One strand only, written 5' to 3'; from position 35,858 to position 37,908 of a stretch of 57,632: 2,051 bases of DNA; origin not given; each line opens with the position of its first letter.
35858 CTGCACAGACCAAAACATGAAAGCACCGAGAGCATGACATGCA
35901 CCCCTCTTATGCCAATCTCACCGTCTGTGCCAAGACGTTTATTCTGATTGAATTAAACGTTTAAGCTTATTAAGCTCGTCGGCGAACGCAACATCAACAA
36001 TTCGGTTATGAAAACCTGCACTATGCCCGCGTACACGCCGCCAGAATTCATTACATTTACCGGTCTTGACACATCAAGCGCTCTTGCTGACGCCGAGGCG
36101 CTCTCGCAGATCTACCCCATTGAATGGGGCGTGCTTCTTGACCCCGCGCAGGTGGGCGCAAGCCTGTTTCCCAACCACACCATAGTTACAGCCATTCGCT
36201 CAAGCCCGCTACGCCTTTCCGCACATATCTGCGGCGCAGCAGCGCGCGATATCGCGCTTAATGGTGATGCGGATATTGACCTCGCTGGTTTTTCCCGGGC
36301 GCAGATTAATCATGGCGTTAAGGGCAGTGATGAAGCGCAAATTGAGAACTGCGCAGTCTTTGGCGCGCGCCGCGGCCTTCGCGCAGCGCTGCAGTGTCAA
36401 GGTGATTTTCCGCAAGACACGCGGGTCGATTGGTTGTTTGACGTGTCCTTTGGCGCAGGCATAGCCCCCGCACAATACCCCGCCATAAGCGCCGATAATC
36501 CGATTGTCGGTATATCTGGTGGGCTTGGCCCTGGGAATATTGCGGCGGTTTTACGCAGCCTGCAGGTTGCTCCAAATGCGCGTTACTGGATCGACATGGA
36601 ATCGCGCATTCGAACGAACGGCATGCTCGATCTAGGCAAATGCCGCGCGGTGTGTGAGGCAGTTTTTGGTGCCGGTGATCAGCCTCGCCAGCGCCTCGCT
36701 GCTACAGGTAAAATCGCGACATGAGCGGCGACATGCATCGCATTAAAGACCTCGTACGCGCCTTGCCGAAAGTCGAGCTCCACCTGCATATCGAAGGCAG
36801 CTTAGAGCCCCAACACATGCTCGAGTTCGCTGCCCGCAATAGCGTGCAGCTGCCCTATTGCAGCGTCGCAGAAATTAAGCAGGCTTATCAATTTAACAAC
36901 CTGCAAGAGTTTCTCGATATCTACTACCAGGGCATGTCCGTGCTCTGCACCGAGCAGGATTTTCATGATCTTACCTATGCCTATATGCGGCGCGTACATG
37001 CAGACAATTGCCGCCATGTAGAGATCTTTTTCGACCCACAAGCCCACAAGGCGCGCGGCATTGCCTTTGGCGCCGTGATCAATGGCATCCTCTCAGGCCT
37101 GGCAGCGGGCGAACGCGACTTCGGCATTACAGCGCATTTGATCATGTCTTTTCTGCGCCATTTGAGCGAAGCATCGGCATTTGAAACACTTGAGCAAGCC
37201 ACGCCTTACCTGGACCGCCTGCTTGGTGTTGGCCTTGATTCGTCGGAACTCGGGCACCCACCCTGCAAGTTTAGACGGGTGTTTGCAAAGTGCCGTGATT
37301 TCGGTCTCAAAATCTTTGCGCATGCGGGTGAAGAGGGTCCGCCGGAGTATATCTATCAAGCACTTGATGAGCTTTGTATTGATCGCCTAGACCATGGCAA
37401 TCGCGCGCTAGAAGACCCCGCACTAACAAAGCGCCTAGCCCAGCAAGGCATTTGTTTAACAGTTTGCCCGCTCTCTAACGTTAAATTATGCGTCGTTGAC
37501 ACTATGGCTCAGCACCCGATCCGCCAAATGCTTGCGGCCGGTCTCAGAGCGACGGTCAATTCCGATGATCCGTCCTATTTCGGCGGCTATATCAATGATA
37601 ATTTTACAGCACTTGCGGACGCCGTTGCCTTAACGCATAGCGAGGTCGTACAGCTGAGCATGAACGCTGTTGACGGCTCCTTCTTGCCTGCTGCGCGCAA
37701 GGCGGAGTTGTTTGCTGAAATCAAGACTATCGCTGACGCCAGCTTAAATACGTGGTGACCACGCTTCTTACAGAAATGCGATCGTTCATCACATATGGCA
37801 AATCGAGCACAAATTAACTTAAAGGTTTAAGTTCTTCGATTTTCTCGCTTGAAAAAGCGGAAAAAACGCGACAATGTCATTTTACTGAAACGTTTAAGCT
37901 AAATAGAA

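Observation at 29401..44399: A perfect 12-bp palindrome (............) marks a LacI-type regulon for nucleotide/nucleoside/purine scavenging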

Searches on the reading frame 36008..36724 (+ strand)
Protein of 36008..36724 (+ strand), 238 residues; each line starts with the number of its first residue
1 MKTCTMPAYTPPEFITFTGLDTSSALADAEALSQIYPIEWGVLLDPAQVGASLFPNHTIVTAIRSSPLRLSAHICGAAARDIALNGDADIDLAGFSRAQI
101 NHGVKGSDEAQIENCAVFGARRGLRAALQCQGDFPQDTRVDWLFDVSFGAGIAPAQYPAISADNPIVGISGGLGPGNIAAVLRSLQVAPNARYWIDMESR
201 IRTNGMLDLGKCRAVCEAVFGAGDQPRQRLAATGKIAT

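Call 4: search_protein_families(library=pfam, proteins=[window:36008-36724:+])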
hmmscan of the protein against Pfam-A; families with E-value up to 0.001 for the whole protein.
window:36008-36724:+ (238 aa): 0 families

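Call 7: search_protein_families(library=ncbifam, proteins=[window:36008-36724:+], max_evalue=0.01)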
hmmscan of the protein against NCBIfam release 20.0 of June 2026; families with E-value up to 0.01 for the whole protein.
window:36008-36724:+ (238 aa): 0 families

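Call 25: search_solved_structures(query=window:36008-36724:+, max_evalue=10)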
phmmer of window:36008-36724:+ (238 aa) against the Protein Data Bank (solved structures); distinct sequences matched with E-value up to 10: 5.
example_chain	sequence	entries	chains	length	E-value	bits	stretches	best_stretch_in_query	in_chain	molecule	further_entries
6xr1_A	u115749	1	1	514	0.0016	21.4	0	175-223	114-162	dTor_9x57R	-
6xr2_A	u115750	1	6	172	0.068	16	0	175-222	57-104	dTor_3x57R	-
4is2_A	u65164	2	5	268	0.8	12.5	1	87-191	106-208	Bile acid 3-alpha hydroxysteroid dehydrogenase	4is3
9wzd_A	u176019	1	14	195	0.89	12.4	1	91-163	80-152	Apoptosis-associated speck-like protein containing a CARD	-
2pmz_H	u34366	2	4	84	2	11.2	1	140-187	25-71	DNA-directed RNA polymerase subunit H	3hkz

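Call 41: find_homologous_proteins(query=window:36008-36724:+, max_evalue=0.00001)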
Query window:36008-36724:+ (238 aa): 302 proteins with E <= 0.00001 among 2146 candidates; the best 120 are listed.
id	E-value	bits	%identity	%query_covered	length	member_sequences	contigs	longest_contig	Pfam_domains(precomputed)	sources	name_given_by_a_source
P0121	3.7e-151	519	100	98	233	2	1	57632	-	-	-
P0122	4.0e-80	287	61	89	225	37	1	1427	-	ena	-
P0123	4.8e-79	283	62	88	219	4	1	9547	-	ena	-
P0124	9.2e-79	282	59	92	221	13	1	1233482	-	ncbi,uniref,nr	ncbi:hypothetical protein JOD97_003271 [Duganella sp. 1411]|uniref:hypothetical protein n=1 Tax=Duga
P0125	9.0e-78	279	60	89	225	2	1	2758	-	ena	-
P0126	9.1e-78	279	58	89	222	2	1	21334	-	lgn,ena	-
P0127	3.4e-77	277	60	90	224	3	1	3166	-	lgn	-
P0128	2.3e-76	275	58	92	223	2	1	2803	-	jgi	jgi:hypothetical protein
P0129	8.8e-76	273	57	91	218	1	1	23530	-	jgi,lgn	jgi:hypothetical protein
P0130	1.8e-75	272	59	89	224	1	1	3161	-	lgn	-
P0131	2.4e-74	268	56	89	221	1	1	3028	-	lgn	-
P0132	3.7e-74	267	56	90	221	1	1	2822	-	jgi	jgi:hypothetical protein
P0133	1.5e-73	265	56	89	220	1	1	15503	-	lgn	-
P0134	2.2e-73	265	57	89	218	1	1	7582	-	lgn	-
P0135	3.7e-73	264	57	89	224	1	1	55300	-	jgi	jgi:hypothetical protein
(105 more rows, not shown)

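Call 49: predict_structure(alignment_id=A2)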
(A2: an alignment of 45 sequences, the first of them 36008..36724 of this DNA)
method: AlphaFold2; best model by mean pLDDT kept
length: 238 residues; sequences in the alignment: 45
mean_pLDDT: 94.3   pTM: 0.90
mean pLDDT of the five models: 94.3, 93.8, 93.7, 93.0, 92.7
residues with pLDDT >= 90: 207; 70-90: 24; 50-70: 7; < 50: 0
segments of 3 or more residues with pLDDT < 50: none
pLDDT, mean of each block of 10 residues (from residue 1): 78 97 97 97 98 97 98 98 98 98 95 98 97 96 91 94 97 96 96 97 96 97 81 70
secondary structure, 60 per line:
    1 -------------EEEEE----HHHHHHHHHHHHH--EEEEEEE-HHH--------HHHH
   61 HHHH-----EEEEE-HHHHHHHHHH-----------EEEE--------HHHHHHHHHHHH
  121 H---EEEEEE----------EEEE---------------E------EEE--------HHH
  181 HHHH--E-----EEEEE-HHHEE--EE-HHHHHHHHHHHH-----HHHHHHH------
elements in order: E14-18 H23-35 E38-44 H57-64 E70-74 H76-85 E97-100 H109-121 E125-130 E141-144 E167-169 H178-184 E193-197 H209-220 H226-232

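Call 53: fold_search(model_id=the predicted structure, library=pdb)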
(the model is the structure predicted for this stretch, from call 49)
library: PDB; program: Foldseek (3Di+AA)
matches with E <= 10: 1149; with E <= 0.001: 1
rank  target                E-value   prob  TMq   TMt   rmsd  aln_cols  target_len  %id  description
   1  1dl3_B                2.8e-04  1.00  0.46  0.55   7.9       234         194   13  CRYSTAL STRUCTURE OF MUTUALLY GENERATED MONOMERS OF DIMERIC PHOSPHORIBOSYLANTRANILATE ISOMERASE FROM THERMOTOGA MARITI (released 1999-12-27)
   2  8h2c_D                2.5e-03  0.95  0.36  0.28   9.3       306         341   12  Crystal structure of the pseudaminic acid synthase PseI from Campylobacter jejuni (released 2022-11-09)
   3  8h2c_C                2.7e-03  0.87  0.34  0.27  10.5       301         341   13  Crystal structure of the pseudaminic acid synthase PseI from Campylobacter jejuni (released 2022-11-09)
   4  8h2c_B                3.6e-03  0.94  0.37  0.29  10.0       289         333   13  Crystal structure of the pseudaminic acid synthase PseI from Campylobacter jejuni (released 2022-11-09)
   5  3pm6_A                6.7e-03  0.97  0.42  0.37   8.5       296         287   11  Crystal structure of a putative fructose-1,6-biphosphate aldolase from Coccidioides immitis solved by combined SAD MR (released 2010-12-15)
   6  8q57_A                8.8e-03  0.98  0.46  0.41   7.6       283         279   10  Crystal structure of class II SFP aldolase from Yersinia aldovae (YaSqiA-Zn-SO4) with bound sulfate ions (released 2023-10-25)
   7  8h2c_A                8.8e-03  0.87  0.37  0.28   9.2       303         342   13  Crystal structure of the pseudaminic acid synthase PseI from Campylobacter jejuni (released 2022-11-09)
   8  6w6a_A                9.8e-03  0.99  0.51  0.49   6.2       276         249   12  Crystal structure of a pyridoxine 5'-phosphate synthease from Stenotrophomonas maltophilia K279a (released 2020-03-25)
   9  8q5a                  9.8e-03  0.97  0.44  0.40   7.8       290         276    9  Crystal structure of metal-dependent class II sulfofructosephosphate aldolase from Hafnia paralvei HpSqiA-Zn in complex  (released 2023-10-25)
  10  3lv5_A                1.2e-02  0.98  0.45  0.48   6.9       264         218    9  Crystal structure of the mutant I199E of orotidine 5'-monophosphate decarboxylase from Methanobacterium thermoautotrop (released 2010-06-16)
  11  3lm7_B                1.4e-02  0.98  0.46  0.45   7.2       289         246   11  Crystal Structure of DUF1341 representative, from Yersinia enterocolitica subsp. enterocolitica 8081 (released 2010-02-23)
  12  3ovp_B                1.5e-02  0.96  0.41  0.43   7.6       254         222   14  Crystal Structure of hRPE (released 2011-03-09)
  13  9hvh_A                1.7e-02  0.99  0.49  0.45   6.3       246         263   13  High-efficiency Kemp eliminases by complete computational design (released 2025-06-11)
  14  8q57_B                1.7e-02  0.96  0.47  0.42   7.7       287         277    9  Crystal structure of class II SFP aldolase from Yersinia aldovae (YaSqiA-Zn-SO4) with bound sulfate ions (released 2023-10-25)
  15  7x7w_A                1.7e-02  0.85  0.39  0.34  10.8       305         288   11  The X-ray Crystallographic Structure of D-Psicose 3-epimerase from Clostridia bacterium (released 2022-09-07)
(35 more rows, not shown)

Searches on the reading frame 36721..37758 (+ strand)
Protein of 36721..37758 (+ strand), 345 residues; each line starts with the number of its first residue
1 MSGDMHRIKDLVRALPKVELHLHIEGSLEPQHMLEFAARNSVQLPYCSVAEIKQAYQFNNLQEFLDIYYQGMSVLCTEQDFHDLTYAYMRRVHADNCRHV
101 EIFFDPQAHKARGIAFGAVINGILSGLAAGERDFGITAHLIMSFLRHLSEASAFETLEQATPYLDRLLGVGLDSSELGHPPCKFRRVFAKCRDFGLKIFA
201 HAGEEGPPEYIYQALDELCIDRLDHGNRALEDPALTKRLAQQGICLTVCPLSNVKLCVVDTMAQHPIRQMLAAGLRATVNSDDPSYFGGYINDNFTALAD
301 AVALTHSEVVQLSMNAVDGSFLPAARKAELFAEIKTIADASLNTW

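Call 4: search_protein_families(library=pfam, proteins=[window:36721-37758:+])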
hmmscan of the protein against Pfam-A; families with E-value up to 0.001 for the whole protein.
window:36721-37758:+ (345 aa): 1 family
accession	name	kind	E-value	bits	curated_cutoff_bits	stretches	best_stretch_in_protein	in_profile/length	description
PF00962.28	A_deaminase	-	4e-95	319.1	27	1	16-336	1-329/330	Adenosine deaminase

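Call 7: search_protein_families(library=ncbifam, proteins=[window:36721-37758:+], max_evalue=0.01)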
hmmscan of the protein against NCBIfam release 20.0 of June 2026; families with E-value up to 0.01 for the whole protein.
window:36721-37758:+ (345 aa): 11 families
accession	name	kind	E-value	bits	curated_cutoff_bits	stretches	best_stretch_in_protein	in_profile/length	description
NF006850.0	PRK09358.1-6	equivalog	3e-154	512.8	419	1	9-338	2-331/334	adenosine deaminase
TIGR01430.1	aden_deam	equivalog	7.8e-115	383.3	216.55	1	15-334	1-323/323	adenosine deaminase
NF006848.0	PRK09358.1-3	equivalog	2.4e-67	227.5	426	1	14-335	3-324/325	adenosine deaminase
NF006854.0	PRK09358.3-1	equivalog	1.6e-63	214.9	530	1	5-340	4-340/344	adenosine deaminase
NF006846.0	PRK09358.1-1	equivalog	5.8e-52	176.8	459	1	13-334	4-330/333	adenosine deaminase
NF006849.0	PRK09358.1-5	equivalog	2.6e-46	158.3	494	1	10-336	7-339/350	adenosine deaminase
NF006847.0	PRK09358.1-2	equivalog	4.4e-44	150.8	412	1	9-334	7-352/364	adenosine deaminase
NF006856.0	PRK09358.3-3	equivalog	2.2e-26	92.8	510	1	146-311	141-305/316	adenosine deaminase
NF006859.0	PRK09358.3-6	equivalog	1.5e-14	53.9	549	1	183-308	166-291/299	adenosine deaminase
TIGR01431.1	adm_rel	subfamily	8.1e-11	41.4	315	1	64-334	178-467/479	adenosine deaminase-related growth factor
TIGR01429.1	AMP_deaminase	equivalog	0.00014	20.7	726.3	1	196-315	436-557/611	AMP deaminase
